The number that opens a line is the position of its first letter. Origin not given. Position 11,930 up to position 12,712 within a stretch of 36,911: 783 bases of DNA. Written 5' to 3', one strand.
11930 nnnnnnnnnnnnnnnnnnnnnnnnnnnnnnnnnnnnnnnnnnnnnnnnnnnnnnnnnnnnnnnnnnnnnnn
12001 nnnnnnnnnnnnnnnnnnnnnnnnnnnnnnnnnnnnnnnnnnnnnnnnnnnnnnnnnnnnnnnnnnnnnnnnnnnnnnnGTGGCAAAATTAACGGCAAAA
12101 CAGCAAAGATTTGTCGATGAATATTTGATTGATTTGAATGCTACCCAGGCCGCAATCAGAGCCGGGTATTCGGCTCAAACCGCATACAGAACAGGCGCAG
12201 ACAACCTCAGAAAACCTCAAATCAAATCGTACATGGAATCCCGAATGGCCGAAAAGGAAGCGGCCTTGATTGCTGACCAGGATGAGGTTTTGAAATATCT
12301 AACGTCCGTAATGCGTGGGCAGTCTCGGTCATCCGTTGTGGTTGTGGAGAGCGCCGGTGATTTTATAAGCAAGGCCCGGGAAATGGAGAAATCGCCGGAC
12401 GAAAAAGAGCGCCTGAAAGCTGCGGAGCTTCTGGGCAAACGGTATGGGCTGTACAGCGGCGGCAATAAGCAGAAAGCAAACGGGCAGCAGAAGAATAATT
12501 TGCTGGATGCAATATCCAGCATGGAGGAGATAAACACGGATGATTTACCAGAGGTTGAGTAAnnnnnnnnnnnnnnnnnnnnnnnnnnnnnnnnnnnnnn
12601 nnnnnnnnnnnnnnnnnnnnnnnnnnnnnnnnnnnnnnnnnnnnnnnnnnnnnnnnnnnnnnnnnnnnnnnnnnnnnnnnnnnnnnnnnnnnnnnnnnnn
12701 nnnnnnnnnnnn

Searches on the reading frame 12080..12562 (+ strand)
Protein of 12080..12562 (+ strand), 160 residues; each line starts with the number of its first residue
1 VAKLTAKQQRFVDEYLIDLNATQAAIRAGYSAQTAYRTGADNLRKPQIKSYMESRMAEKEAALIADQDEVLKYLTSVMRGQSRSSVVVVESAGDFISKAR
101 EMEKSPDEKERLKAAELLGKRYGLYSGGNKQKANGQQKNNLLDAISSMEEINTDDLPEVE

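Call 46: search_protein_families(library=pfam, proteins=[window:12080-12562:+], max_evalue=0.01)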
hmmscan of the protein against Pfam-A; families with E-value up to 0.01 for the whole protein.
window:12080-12562:+ (160 aa): 3 families
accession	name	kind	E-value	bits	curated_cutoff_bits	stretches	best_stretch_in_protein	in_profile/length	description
PF03592.21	Terminase_2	-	3.8e-37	128.5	26.1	1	4-132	1-136/141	Terminase small subunit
PF09537.16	DUF2383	-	0.00099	19.7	30.8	1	25-64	9-48/111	Domain of unknown function (DUF2383)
PF10532.14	Plant_all_beta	-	0.0087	16.8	30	0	50-98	15-62/114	Plant specific N-all beta domain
